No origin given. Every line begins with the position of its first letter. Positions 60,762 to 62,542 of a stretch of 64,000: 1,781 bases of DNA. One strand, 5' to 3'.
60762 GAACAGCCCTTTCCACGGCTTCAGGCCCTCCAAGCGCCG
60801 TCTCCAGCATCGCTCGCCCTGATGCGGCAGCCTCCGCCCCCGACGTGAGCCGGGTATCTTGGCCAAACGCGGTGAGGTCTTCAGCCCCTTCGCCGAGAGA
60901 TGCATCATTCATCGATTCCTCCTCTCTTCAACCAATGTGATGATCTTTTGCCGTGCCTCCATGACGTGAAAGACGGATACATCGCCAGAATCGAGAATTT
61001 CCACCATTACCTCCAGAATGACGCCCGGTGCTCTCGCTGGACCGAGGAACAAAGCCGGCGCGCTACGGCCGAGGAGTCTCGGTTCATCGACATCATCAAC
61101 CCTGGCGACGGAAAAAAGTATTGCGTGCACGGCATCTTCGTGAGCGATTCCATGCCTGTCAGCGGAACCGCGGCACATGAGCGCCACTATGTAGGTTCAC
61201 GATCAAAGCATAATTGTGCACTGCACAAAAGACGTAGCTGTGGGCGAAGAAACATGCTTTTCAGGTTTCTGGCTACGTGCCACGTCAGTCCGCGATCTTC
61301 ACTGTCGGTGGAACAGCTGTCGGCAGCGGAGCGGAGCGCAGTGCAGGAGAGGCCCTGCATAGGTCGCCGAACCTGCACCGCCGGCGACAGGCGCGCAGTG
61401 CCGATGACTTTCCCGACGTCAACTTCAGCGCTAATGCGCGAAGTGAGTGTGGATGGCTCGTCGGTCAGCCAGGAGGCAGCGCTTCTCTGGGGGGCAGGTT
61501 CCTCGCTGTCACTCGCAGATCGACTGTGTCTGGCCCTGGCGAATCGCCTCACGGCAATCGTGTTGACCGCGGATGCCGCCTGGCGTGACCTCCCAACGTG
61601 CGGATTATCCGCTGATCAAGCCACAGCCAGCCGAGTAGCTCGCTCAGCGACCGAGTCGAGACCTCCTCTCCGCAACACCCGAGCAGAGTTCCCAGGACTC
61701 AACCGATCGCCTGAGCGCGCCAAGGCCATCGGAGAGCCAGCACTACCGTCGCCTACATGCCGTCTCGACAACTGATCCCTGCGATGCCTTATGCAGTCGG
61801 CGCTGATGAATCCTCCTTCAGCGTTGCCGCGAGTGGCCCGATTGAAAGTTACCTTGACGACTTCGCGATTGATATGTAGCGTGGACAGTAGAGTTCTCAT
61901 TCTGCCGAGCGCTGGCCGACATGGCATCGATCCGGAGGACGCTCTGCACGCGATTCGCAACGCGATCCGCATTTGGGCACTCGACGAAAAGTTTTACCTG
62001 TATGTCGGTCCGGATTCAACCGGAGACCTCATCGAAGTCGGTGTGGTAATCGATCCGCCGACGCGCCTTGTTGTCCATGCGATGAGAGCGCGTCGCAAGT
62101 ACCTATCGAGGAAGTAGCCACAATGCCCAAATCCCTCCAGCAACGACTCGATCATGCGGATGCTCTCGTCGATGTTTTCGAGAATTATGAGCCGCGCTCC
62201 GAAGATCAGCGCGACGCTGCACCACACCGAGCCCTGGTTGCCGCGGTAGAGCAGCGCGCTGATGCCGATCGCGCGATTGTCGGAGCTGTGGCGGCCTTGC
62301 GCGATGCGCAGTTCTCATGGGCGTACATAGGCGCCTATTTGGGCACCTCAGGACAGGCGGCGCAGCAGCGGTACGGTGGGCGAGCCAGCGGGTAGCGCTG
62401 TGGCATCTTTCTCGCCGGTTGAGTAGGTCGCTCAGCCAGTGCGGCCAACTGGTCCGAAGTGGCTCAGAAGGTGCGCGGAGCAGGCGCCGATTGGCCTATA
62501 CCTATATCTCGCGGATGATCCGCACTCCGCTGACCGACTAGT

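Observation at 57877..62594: REP-punctuated toxin-antitoxin array resembling a cassette platform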

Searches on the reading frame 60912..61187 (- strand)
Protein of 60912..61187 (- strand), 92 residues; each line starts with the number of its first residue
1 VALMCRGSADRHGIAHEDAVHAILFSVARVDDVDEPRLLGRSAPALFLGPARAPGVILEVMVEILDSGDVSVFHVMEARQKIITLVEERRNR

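Call 6: search_protein_families(library=pfam, proteins=[window:60912-61187:-], max_evalue=0.01)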
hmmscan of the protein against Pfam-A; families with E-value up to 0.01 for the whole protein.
window:60912-61187:- (92 aa): 0 families

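Call 7: search_protein_families(library=ncbifam, proteins=[window:60912-61187:-], max_evalue=1)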
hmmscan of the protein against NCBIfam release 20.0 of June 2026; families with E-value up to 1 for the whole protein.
window:60912-61187:- (92 aa): 0 families

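Call 9: search_protein_families(library=pfam, proteins=[window:60912-61187:-], max_evalue=10)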
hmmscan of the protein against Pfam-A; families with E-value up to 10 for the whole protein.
window:60912-61187:- (92 aa): 0 families

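Call 79: find_homologous_proteins(query=window:60912-61187:-, max_evalue=0.001)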
Query window:60912-61187:- (92 aa): 19 proteins with E <= 0.001 among 25 candidates.
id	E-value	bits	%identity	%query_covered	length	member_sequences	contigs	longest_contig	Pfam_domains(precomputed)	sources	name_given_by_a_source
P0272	2.1e-37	144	79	100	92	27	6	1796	-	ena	-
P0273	2.9e-37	144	79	100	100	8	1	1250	-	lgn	-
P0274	2.6e-36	141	77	100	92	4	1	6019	-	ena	-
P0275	1.5e-35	138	76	100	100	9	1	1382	-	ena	-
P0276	5.1e-35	137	74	100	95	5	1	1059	-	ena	-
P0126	1.9e-34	135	76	100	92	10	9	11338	-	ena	-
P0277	2.0e-30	122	64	100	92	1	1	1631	-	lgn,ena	-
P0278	5.5e-30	121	84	79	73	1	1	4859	-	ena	-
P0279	7.9e-29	117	84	76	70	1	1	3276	-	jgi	jgi:hypothetical protein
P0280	2.8e-28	115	81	79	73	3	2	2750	-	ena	-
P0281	1.4e-27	113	82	79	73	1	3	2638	-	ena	-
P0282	1.7e-27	113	79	79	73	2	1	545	-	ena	-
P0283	2.0e-27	112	79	79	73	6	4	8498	-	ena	-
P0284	4.2e-27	111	84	76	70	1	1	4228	-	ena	-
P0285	7.1e-27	111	79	79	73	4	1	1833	-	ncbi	-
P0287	3.7e-26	108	79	76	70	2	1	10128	-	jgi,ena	-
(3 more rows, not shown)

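Call 81: find_encoding_contigs(protein=P0287, flank=5000, max_places=4)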
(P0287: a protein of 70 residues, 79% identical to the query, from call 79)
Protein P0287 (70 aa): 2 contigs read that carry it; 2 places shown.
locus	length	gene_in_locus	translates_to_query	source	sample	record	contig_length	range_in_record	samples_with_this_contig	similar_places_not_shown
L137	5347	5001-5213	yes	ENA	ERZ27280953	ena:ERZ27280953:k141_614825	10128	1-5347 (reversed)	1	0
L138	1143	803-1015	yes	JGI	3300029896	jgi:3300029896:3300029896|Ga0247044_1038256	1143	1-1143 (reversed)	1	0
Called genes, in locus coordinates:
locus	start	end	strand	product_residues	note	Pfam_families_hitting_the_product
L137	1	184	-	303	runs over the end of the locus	PF14390:DUF4420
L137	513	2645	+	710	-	PF02518:HATPase_c (weak), PF13589:HATPase_c_3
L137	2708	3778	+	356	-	PF00145:DNA_methylase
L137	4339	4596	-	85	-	PF01695:IstB_IS21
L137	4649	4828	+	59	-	-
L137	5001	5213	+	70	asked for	-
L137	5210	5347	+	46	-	?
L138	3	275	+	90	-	?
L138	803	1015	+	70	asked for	-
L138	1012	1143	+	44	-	?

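Call 82: find_encoding_contigs(protein=P0283, flank=5000, max_places=4)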
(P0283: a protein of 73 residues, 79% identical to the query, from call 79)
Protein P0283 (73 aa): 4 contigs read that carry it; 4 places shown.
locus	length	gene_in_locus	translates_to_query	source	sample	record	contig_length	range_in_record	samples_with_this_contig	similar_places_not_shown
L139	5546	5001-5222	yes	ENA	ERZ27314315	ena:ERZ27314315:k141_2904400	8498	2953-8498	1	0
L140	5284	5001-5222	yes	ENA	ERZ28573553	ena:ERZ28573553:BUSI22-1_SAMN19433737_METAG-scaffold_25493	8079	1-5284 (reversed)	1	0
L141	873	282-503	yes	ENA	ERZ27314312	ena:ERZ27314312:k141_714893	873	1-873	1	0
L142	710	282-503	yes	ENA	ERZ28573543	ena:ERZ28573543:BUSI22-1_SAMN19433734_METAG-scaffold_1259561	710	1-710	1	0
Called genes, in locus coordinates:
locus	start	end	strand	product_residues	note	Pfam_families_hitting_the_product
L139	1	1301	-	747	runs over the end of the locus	PF10593:Z1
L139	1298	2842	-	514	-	PF13589:HATPase_c_3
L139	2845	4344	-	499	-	PF00145:DNA_methylase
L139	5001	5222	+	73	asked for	-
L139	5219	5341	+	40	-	-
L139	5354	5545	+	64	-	?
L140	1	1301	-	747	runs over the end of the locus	PF10593:Z1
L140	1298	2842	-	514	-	PF13589:HATPase_c_3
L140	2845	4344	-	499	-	PF00145:DNA_methylase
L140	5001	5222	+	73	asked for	-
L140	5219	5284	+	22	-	?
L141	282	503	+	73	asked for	-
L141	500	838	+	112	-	-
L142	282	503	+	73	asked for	-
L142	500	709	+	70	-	?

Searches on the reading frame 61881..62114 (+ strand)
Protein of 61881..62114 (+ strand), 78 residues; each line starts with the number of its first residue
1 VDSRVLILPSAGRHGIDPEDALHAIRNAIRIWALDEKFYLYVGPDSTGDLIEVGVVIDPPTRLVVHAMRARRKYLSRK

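Call 6: search_protein_families(library=pfam, proteins=[window:61881-62114:+], max_evalue=0.01)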
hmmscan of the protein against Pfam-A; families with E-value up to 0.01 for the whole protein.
window:61881-62114:+ (78 aa): 0 families

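Call 7: search_protein_families(library=ncbifam, proteins=[window:61881-62114:+], max_evalue=1)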
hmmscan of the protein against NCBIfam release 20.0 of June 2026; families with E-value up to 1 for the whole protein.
window:61881-62114:+ (78 aa): 0 families

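Call 9: search_protein_families(library=pfam, proteins=[window:61881-62114:+], max_evalue=10)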
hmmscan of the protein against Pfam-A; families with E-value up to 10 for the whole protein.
window:61881-62114:+ (78 aa): 0 families

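Call 52: find_homologous_proteins(query=window:61881-62114:+, max_evalue=0.001)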
Query window:61881-62114:+ (78 aa): 2 proteins with E <= 0.001 among 6 candidates.
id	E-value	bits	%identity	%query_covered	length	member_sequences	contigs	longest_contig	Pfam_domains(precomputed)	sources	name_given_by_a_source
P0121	9.2e-44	164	99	100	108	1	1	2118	-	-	-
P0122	4.0e-10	57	49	90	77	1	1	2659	-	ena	-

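Call 54: find_encoding_contigs(protein=P0122, flank=5000)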
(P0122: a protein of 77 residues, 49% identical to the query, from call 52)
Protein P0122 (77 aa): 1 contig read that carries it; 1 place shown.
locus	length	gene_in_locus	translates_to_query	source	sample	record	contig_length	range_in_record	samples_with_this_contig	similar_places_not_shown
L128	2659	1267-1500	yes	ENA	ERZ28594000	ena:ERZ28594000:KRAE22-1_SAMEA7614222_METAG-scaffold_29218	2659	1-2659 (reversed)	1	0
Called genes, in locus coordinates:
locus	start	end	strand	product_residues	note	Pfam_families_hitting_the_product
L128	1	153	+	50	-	?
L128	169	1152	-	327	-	PF00535:Glycos_transf_2, PF13641:Glyco_tranf_2_3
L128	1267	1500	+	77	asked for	-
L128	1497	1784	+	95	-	-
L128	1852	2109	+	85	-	PF04014:MazE_antitoxin, PF15937:PrlF_antitoxin (weak)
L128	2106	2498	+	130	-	PF01850:PIN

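Call 58: search_solved_structures(query=A1, max_evalue=10)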
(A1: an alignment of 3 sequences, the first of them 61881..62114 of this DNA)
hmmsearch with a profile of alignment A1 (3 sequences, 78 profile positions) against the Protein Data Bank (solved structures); distinct sequences matched with E-value up to 10: 3.
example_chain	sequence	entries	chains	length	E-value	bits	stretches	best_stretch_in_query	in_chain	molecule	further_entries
9sdc_C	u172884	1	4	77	4.5e-13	52.3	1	7-74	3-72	Toxin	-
5cwc_A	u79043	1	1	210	0.45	13.8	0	6-23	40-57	Designed helical repeat protein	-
5cwg_A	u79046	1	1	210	1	12.7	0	6-23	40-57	Designed helical repeat protein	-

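Call 59: search_solved_structures(query=A1, max_evalue=0.001, show_alignments=1)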
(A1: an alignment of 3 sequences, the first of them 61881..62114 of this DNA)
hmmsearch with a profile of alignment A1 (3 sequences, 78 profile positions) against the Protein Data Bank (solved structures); distinct sequences matched with E-value up to 0.001: 1.
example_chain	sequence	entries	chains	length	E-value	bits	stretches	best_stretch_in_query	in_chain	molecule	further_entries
9sdc_C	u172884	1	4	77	4.5e-13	52.3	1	7-74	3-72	Toxin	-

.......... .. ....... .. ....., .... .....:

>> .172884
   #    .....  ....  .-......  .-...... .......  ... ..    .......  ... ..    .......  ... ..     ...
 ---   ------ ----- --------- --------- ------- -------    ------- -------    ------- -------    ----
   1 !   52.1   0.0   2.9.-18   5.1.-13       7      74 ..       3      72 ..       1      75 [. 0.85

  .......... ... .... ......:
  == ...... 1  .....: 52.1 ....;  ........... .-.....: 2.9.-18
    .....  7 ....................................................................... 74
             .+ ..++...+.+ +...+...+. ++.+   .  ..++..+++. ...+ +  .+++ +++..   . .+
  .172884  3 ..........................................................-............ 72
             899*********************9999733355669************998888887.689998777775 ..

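Call 66: predict_structure(alignment_id=A1)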
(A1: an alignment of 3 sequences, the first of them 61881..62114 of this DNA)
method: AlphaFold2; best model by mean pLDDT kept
length: 78 residues; sequences in the alignment: 3
mean_pLDDT: 79.2   pTM: 0.68
mean pLDDT of the five models: 79.2, 53.6, 52.0, 50.9, 49.7
residues with pLDDT >= 90: 9; 70-90: 55; 50-70: 10; < 50: 4
segments of 3 or more residues with pLDDT < 50: none
pLDDT, mean of each block of 10 residues (from residue 1): 65 77 89 87 90 84 79 58
secondary structure, 60 per line:
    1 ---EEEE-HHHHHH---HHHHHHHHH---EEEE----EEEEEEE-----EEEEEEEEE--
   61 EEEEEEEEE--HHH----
elements in order: E4-7 H9-14 H18-26 E30-33 E38-44 E50-58 E61-69

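Call 71: search_protein_representatives(alignment_id=A1)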
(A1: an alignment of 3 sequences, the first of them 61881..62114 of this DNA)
Query: 3 sequences, 78 profile positions. Proteins with E-value up to 0.001 (for the whole library): 1522; up to 1e-10: 298; up to 1e-30: 1. The best 150 are listed.
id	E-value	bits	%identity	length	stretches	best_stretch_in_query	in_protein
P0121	1.4e-36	140.4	-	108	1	2-78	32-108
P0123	5.8e-22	93.6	-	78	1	2-77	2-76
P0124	2.2e-21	91.8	-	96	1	3-76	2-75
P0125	3.7e-19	84.6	-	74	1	5-76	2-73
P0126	5.9e-19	84.0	-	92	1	5-76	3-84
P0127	8.6e-19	83.5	-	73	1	7-77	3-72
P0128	2.8e-18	81.8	-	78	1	7-74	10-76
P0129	6.7e-18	80.6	-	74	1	7-76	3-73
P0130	7.8e-18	80.4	-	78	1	1-76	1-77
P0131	1.7e-17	79.3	-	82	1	1-76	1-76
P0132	1.8e-17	79.2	-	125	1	7-75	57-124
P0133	1.8e-17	79.2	-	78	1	3-75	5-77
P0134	2.7e-17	78.6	-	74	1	7-75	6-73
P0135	2.8e-17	78.6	-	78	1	5-75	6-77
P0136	2.8e-17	78.6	-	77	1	1-74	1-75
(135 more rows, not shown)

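Call 73: fold_search(model_id=the predicted structure, library=pdb)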
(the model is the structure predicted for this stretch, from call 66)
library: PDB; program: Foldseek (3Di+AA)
matches with E <= 10: 537; with E <= 0.001: 0
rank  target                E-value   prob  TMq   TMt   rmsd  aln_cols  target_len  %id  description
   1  7vd7_A                3.3e-03  1.00  0.63  0.54   3.7        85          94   19  Toxin - Antitoxin complex from Salmonella enterica serovar Typhimurium (released 2022-09-14)
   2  3u97                  5.8e-03  1.00  0.68  0.68   2.7        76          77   13  1.1 Angstrom-resolution crystal structure of the Brucella abortus ribonuclease toxin, BrnT (released 2012-02-22)
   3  3ub1_A                2.0e-01  0.94  0.44  0.15   3.7        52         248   23  Ntf2 like protein involved in plasmid conjugation (released 2012-02-08)
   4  3ub1_C                2.0e-01  0.94  0.44  0.15   3.7        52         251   23  Ntf2 like protein involved in plasmid conjugation (released 2012-02-08)
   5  3ub1_B                2.2e-01  0.92  0.44  0.15   3.7        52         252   23  Ntf2 like protein involved in plasmid conjugation (released 2012-02-08)
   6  4znb_B                2.7e-01  0.91  0.39  0.15   2.3        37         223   24  METALLO-BETA-LACTAMASE (C181S MUTANT) (released 1999-06-08)
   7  4wd6_B                2.9e-01  0.82  0.35  0.14   2.8        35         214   23  Crystal Structure of DIM-1 metallo-beta-lactamase (released 2014-09-17)
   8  4h5j_A                3.5e-01  0.96  0.47  0.11   1.7        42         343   12  Crystal Structure of the Guanine Nucleotide Exchange Factor Sec12 (P64 form) (released 2012-11-07)
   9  7urz_G                3.5e-01  0.60  0.36  0.24   6.9        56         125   11  Hexadecameric hub domain of CaMKII beta (released 2022-05-11)
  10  7urz_C                3.5e-01  0.60  0.36  0.22   6.9        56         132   11  Hexadecameric hub domain of CaMKII beta (released 2022-05-11)
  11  1kix_A                3.7e-01  0.28  0.27  0.06   9.3        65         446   11  Dimeric Structure of the O. nova Telomere End Binding Protein Alpha Subunit with Bound ssDNA (released 2002-02-22)
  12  2v8q_A                3.9e-01  0.23  0.35  0.28   9.9        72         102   12  Crystal structure of the regulatory fragment of mammalian AMPK in complexes with AMP (released 2007-09-25)
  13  8phj_X                4.2e-01  0.38  0.38  0.10   5.6        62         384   14  cA4-bound Cami1 in complex with 70S ribosome (released 2023-12-13)
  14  1k8g_B                4.2e-01  0.20  0.26  0.08  10.2        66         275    9  Crystal Structure of the N-terminal domain of Oxytricha nova telomere end binding protein alpha subunit both uncomplex (released 2001-12-20)
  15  4ltt                  5.0e-01  0.77  0.58  0.51   4.6        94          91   11  Crystal structure of native apo toxin from Helicobacter pylori (released 2014-02-05)
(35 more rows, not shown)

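Call 80: find_encoding_contigs(protein=P0126, flank=5000, max_places=8)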
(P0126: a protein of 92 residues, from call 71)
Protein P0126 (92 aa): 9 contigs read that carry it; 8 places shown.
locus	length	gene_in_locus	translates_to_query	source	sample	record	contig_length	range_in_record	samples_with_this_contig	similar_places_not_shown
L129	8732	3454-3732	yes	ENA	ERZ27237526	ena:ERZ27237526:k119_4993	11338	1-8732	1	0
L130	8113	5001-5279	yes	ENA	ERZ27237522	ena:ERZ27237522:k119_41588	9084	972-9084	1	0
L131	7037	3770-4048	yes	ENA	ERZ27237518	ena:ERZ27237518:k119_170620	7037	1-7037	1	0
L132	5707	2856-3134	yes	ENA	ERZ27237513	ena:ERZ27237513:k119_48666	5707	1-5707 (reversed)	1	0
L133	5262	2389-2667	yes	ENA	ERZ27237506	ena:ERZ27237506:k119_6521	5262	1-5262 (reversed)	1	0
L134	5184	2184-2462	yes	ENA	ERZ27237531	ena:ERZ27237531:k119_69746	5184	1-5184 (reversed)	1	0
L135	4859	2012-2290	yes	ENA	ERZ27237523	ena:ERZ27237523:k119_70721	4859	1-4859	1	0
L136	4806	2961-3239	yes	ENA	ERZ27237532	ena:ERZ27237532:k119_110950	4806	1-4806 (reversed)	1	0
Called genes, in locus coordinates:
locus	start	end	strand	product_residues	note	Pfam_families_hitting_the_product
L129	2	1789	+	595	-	?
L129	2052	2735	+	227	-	PF13391:HNH_2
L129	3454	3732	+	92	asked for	-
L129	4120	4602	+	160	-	PF04892:VanZ-LLP1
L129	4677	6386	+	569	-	PF01663:Phosphodiest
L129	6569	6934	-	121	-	PF01850:PIN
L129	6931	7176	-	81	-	-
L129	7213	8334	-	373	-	PF13830:DUF4192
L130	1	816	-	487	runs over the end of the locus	PF02720:DUF222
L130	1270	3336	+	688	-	PF08378:NERD, PF00580:UvrD-helicase, PF13245:AAA_19, PF13361:UvrD_C, PF13538:UvrD_C_2 (faint)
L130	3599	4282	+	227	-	PF13391:HNH_2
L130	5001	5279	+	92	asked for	-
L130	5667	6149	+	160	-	PF04892:VanZ-LLP1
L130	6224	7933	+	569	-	PF01663:Phosphodiest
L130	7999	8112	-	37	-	?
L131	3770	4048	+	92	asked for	-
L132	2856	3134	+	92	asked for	-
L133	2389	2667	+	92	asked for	-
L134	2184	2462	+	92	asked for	-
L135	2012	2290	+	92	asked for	-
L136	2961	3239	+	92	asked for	-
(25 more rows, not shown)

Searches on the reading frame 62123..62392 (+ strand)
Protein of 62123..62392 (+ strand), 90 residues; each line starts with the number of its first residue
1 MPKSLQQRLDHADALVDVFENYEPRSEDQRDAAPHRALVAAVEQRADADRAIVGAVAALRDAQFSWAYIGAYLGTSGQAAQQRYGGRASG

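Call 6: search_protein_families(library=pfam, proteins=[window:62123-62392:+], max_evalue=0.01)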
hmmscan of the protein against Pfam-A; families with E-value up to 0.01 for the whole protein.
window:62123-62392:+ (90 aa): 0 families

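Call 7: search_protein_families(library=ncbifam, proteins=[window:62123-62392:+], max_evalue=1)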
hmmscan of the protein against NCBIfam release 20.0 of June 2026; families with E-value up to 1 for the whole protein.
window:62123-62392:+ (90 aa): 1 family
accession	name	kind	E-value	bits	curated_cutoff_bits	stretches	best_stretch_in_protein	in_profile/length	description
TIGR04045.1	MSMEG_0567_GNAT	equivalog_domain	0.083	12.5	68.45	1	27-74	33-79/153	MSMEG_0567/Sll0786 family nitrogen starvation N-acetyltransferase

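Call 9: search_protein_families(library=pfam, proteins=[window:62123-62392:+], max_evalue=10)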
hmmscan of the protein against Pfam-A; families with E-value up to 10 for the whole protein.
window:62123-62392:+ (90 aa): 2 families
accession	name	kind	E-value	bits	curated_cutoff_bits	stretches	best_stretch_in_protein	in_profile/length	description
PF18504.6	Csm1_N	-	0.15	12.9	26.3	1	3-17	9-23/70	Csm1 N-terminal domain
PF22980.2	Myb_DNA-bind_8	-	0.19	11.5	27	1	66-84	22-41/50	Myb-like DNA-binding domain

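Call 63: search_solved_structures(query=window:62123-62392:+, max_evalue=1, show_alignments=1)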
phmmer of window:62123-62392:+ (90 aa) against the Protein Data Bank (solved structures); distinct sequences matched with E-value up to 1: 1.
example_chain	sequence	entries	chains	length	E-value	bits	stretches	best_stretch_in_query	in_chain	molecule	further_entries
9sdc_A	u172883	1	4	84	4.8e-08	36.5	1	16-88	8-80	RelI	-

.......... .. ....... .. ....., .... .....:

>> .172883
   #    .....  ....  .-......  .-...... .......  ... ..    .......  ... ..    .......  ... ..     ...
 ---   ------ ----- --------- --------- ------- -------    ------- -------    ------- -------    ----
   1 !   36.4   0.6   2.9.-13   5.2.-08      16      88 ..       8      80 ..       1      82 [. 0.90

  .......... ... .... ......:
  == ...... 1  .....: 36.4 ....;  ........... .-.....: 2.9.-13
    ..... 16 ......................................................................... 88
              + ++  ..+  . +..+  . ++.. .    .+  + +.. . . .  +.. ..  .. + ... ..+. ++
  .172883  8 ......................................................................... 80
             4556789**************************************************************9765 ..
